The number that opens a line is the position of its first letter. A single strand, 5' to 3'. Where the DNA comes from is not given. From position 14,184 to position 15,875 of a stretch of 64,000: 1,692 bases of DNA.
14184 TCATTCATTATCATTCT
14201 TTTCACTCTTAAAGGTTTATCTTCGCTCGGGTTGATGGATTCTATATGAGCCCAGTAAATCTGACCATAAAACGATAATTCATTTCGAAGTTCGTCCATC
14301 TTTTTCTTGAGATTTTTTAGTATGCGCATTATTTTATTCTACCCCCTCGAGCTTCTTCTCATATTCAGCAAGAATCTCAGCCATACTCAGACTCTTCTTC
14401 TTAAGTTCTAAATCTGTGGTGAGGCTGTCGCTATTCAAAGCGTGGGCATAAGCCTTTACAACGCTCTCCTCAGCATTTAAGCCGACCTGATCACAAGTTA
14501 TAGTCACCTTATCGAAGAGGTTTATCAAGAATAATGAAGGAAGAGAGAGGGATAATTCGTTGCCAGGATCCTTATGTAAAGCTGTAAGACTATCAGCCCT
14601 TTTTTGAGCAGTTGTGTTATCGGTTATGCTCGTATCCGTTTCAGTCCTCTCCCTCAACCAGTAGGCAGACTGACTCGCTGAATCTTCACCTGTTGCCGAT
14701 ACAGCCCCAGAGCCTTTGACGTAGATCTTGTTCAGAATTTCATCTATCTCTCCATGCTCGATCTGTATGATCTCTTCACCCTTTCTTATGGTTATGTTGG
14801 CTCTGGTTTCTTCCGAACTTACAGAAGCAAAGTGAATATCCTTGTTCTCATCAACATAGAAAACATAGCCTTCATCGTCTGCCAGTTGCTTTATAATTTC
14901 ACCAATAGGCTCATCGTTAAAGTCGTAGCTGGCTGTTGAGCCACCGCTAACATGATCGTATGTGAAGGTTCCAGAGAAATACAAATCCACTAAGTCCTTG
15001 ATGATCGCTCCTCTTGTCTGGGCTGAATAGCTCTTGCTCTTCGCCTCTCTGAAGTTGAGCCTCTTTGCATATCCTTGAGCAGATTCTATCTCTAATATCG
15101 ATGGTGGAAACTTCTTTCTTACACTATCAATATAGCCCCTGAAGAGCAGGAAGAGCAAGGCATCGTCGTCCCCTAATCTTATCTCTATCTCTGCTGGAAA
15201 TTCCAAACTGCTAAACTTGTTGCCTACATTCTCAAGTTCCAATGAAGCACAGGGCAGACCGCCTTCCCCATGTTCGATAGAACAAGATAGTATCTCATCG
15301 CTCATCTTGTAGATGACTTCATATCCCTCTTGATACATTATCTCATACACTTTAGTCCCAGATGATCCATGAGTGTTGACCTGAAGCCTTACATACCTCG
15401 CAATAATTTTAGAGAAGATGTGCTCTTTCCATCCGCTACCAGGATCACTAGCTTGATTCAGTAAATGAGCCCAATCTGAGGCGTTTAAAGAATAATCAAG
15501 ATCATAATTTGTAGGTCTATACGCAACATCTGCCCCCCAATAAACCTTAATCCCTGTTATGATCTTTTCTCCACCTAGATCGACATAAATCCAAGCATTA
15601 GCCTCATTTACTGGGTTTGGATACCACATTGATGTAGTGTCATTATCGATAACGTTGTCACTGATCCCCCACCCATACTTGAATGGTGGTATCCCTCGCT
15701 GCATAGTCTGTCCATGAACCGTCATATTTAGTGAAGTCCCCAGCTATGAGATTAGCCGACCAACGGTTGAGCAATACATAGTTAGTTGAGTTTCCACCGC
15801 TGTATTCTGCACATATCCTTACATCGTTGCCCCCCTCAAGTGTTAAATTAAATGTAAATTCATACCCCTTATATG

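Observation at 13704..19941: Incomplete head-tail-virus-like module (TerL, tape-measure-like, lectins, hub, spike) between purB and atpF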

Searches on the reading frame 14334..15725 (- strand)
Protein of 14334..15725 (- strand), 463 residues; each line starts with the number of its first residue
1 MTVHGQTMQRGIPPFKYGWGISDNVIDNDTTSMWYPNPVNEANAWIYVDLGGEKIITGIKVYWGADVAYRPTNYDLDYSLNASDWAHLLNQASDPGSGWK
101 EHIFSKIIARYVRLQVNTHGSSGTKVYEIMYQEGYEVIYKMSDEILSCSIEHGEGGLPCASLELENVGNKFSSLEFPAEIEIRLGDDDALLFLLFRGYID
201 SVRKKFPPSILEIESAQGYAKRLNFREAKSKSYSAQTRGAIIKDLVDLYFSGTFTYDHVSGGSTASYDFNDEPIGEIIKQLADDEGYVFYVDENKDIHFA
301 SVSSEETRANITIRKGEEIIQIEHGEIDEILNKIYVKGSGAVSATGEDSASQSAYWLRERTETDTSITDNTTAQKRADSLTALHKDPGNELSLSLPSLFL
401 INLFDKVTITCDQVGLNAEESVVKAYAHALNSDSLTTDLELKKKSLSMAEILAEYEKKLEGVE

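Call 3: search_protein_families(library=pfam, proteins=[window:14334-15725:-], max_evalue=0.1)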
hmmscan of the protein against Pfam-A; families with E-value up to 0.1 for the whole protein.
window:14334-15725:- (463 aa): 2 families
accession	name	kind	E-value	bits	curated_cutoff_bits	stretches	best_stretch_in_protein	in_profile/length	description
PF00754.31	F5_F8_type_C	-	3.3e-19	69.7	28.2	1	19-121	12-118/127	F5/8 type C domain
PF22633.2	F5_F8_type_C_2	-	2.3e-17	63.8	27.8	1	24-114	1-91/91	NedA-like, galactose-binding domain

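Call 4: search_protein_families(library=phrogs, proteins=[window:14334-15725:-], max_evalue=0.1)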
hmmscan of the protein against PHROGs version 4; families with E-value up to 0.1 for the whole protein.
window:14334-15725:- (463 aa): 3 families
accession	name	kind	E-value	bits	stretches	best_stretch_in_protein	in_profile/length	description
phrog_21793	-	unknown function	2.1e-09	37.8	1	271-379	307-417/482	-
phrog_400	-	tail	0.00056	19.9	1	284-456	177-350/654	tail protein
phrog_26466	-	unknown function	0.047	11.6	1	43-126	1020-1106/2337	-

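Call 19: find_related_loci(query=window:14334-15725:-, collection=viral_contigs, flank=10000)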
Query window:14334-15725:- (463 aa) in viral_contigs; peptide patterns used: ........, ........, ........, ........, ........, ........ (x = any residue, [..] = any of these).
33 stretches matched a pattern; 10 encode a relative of the query (tblastn E <= 1e-3); 10 distinct loci.
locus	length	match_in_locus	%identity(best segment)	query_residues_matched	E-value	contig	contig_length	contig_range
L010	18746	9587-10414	34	230-412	4e-12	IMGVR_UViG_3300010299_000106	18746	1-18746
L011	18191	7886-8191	36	239-338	2e-11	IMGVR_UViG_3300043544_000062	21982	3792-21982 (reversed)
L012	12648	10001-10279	44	209-301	2e-11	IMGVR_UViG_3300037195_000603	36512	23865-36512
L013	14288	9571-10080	33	187-338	2e-9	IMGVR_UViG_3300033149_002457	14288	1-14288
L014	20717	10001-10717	29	112-338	9e-8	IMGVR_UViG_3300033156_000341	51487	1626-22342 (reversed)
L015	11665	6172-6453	33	248-338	8e-8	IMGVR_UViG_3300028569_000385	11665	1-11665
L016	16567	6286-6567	33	248-338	8e-8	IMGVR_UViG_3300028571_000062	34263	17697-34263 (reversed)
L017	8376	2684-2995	33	239-338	6e-7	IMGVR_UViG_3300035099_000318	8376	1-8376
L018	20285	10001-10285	31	254-345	3e-6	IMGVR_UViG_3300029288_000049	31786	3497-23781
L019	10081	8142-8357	32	269-338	8e-5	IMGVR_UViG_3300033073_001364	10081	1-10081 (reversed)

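Call 20: search_solved_structures(query=window:14334-15725:-, max_evalue=1)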
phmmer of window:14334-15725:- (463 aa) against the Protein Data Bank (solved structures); distinct sequences matched with E-value up to 1: 37.
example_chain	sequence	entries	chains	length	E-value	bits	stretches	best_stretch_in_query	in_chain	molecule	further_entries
9s56_A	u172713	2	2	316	2.5e-06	29.6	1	35-93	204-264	Neuropilin-1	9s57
8c5g_A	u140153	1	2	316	2.5e-06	29.6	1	35-93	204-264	Neuropilin-1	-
9eou_A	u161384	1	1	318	2.6e-06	29.6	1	35-93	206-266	Neuropilin-1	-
2qqi_A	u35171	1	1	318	2.6e-06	29.6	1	35-93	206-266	Neuropilin-1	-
2orx_A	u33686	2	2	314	3.5e-06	29.1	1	35-93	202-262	Neuropilin-1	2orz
4gz9_A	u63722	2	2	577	7.6e-06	28.1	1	35-94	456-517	Neuropilin-1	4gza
2qqm_A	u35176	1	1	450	7.9e-06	28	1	35-93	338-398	Neuropilin-1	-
7m0r_E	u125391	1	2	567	8e-06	28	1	35-93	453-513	Neuropilin-1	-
10ri_E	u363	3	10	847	2.1e-05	26.6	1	35-94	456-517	Neuropilin-1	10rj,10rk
4zy9_A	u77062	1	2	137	0.0023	19.9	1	24-121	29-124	Glucanase/chitosanase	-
2rv9_A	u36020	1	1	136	0.0032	19.4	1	24-121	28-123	Glucanase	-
4zxe_A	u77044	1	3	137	0.0033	19.4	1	24-121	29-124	Glucanase/Chitosanase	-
3le0_A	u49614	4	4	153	0.013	17.4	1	26-120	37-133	Platelet aggregation factor Sm-hPAF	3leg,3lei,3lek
4gwi_A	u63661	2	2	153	0.017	17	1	26-120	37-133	Platelet aggregation factor Sm-hPAF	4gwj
2l9l_A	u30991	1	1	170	0.018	16.9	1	17-119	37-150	Lactadherin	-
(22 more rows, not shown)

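Call 28: search_protein_families(library=phrogs, proteins=[L010:582-1322:+, L010:1333-2349:+, L010:2353-3717:+, L010:3890-4495:+, L010:5628-6617:+, L010:7435-9285:+, L010:9287-10792:+, L010:10794-11378:+, L010:11389-12663:+, L010:12986-14248:+], max_evalue=0.01)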
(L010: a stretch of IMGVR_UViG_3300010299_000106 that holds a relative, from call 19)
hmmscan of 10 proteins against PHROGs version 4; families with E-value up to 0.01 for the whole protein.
L010:582-1322:+ (246 aa): 19 families
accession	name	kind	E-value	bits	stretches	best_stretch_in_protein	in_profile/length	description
phrog_2468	-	head and packaging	3.2e-44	152.6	1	18-246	32-269/303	head morphogenesis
phrog_2662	-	head and packaging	2.1e-43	149.9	1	17-246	480-705/717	portal protein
phrog_3517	-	head and packaging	3.4e-22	80.3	1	151-245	219-324/371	head morphogenesis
phrog_6577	-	unknown function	9.1e-22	78.2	1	55-245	55-225/1066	-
phrog_859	-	head and packaging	7.6e-21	75.3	1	118-245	153-285/807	portal protein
phrog_595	-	head and packaging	1.8e-17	64.9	1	120-246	173-294/513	head maturation protease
phrog_115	-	head and packaging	8.7e-15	55.9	1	131-246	208-314/665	minor head protein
phrog_324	-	head and packaging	1.1e-12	48.8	1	101-245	175-313/624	head morphogenesis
phrog_15127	-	head and packaging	5.9e-10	39.3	1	112-242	113-244/602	head protein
phrog_21406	-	unknown function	8.6e-10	37.7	1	186-245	286-348/1668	-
phrog_18477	-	head and packaging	7.5e-09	35.8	1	164-246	204-295/760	head morphogenesis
phrog_4728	-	head and packaging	8.2e-09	35.8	1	131-246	186-296/591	head morphogenesis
phrog_19443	-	head and packaging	5.8e-08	32.6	1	157-246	195-281/579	minor head protein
phrog_19480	-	head and packaging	7.7e-08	32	1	108-214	609-713/737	head morphogenesis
phrog_13287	-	unknown function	2.1e-06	27.9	1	137-245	129-244/526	-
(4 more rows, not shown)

L010:1333-2349:+ (338 aa): 5 families
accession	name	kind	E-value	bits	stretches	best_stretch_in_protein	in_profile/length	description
phrog_617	-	head and packaging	4.7e-19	69.7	1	11-142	17-156/626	major head protein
phrog_80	-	head and packaging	3.7e-15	57.1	1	9-140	223-371/607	head maturation protease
phrog_11321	-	unknown function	4e-15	57.1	1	43-167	25-159/327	-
phrog_4523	-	head and packaging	4.5e-06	26.7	1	40-147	61-175/644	major head and protease protein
phrog_3244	-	head and packaging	0.0011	19.7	0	18-140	31-173/326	head maturation protease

L010:2353-3717:+ (454 aa): 3 families
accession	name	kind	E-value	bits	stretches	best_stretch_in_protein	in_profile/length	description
phrog_10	-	head and packaging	1.2e-66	227.2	1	19-451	253-637/752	major head protein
phrog_617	-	head and packaging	6.9e-25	89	1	29-416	204-601/626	major head protein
phrog_15928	-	head and packaging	1.9e-15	58.3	1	241-400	1-144/185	major head protein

L010:3890-4495:+ (201 aa): 5 families
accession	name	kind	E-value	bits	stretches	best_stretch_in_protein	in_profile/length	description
phrog_442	-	connector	2.5e-17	64.1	1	5-199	87-263/270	head-tail adaptor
phrog_541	-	connector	6.1e-08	33.7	1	136-195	49-118/129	head-tail adaptor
phrog_1161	-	connector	1.9e-06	29.2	1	139-200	48-98/106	head-tail adaptor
phrog_4931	-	connector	0.00077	20.5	1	120-196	37-112/130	head-tail adaptor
phrog_132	-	connector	0.0084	17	0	155-197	66-106/124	head-tail adaptor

L010:5628-6617:+ (329 aa): 1 family
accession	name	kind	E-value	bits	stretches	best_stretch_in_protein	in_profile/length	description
phrog_290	-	tail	2.8e-23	83.9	1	6-323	16-336/411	minor tail protein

L010:7435-9285:+ (616 aa): 32 families (the best 25 are shown)
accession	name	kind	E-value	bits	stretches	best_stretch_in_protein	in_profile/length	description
phrog_991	-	tail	7.1e-67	227.1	1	15-571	256-879/1966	tail length tape measure protein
phrog_1533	-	tail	8.7e-49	167.1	1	15-518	206-640/1688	tail length tape measure protein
phrog_28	-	tail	7.4e-47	161.6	1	8-356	238-583/1228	tail length tape measure protein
phrog_1272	-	tail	9.7e-45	153.8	2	14-387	220-593/1606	tail length tape measure protein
phrog_4704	-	tail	5e-37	128.9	1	22-361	180-522/625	tail length tape measure protein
phrog_23013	-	tail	3e-35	122.3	1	39-352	119-426/1379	tail length tape measure protein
phrog_9696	-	tail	8e-28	97.8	1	15-342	33-362/1415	tail length tape measure protein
phrog_167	-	tail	1.9e-27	96.5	2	15-533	252-693/1555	tail length tape measure protein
phrog_1293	-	tail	1.7e-25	90.1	1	15-379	143-506/1424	tail length tape measure protein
phrog_2723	-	tail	1e-23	84.3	1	25-265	147-391/1578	tail length tape measure protein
phrog_14441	-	tail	9.5e-22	78.9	1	4-218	4-237/241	tail length tape measure protein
phrog_19074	-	unknown function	2.6e-21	76.3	2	23-244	122-340/1384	-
phrog_5218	-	unknown function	6.1e-21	75.3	1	17-560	185-641/1599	-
phrog_36688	-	tail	2.7e-19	69.2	1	38-395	52-409/1600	tail length tape measure protein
phrog_58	-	tail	2.1e-18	67.1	1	15-524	292-796/1544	tail length tape measure protein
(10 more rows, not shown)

L010:9287-10792:+ (501 aa): 1 family
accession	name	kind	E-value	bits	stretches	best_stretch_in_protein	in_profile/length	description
phrog_1887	-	tail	2.1e-12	47.8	1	8-232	328-561/670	tail protein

L010:10794-11378:+ (194 aa): 2 families
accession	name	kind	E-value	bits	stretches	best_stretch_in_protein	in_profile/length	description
phrog_5417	-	unknown function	8.3e-14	52.7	1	56-188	19-151/156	-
phrog_4176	-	tail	4.7e-05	24.1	1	55-132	20-93/309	tail fiber protein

L010:11389-12663:+ (424 aa): 0 families

L010:12986-14248:+ (420 aa): 0 families

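Call 55: predict_structure(alignment_id=A3)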
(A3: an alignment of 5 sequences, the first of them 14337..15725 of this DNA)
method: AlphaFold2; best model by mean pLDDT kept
length: 463 residues; sequences in the alignment: 5
mean_pLDDT: 44.7   pTM: 0.32
mean pLDDT of the five models: 44.7, 37.2, 34.3, 33.7, 29.7
residues with pLDDT >= 90: 0; 70-90: 23; 50-70: 147; < 50: 293
segments of 3 or more residues with pLDDT < 50: 1-42, 67-73, 87-97, 119-121, 133-138, 187-191, 220-370, 372-374, 380-421, 444-463
pLDDT, mean of each block of 10 residues (from residue 1): 22 22 24 33 56 58 51 53 49 49 56 59 55 47 70 64 73 58 53 60 66 64 29 32 41 28 34 43 42 35 29 33 34 34 24 29 44 51 33 35 44 36 59 58 43 40 39
secondary structure, 60 per line:
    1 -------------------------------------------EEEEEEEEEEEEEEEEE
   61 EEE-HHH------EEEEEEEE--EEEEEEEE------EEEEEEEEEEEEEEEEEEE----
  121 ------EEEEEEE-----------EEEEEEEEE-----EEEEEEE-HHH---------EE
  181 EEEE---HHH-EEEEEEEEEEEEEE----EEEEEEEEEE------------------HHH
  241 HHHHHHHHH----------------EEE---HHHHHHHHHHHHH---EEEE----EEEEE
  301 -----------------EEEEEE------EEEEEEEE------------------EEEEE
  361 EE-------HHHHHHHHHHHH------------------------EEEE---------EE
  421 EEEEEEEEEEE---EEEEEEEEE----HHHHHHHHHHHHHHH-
elements in order: E44-63 E74-81 E84-91 E98-116 E127-133 E145-153 E159-165 E179-184 E192-205 E210-219 H238-249 E266-268 H272-284 E288-291 E296-300 E318-323 E330-337 E356-362 H370-381 E406-409 E419-431 E435-443 H448-462
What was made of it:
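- On gp27-like baseplate hub / Tal (HFTV1 BPH type): The AlphaFold2 model from a 5-sequence alignment had mean pLDDT 44.7, too low for a fold search (call 55).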
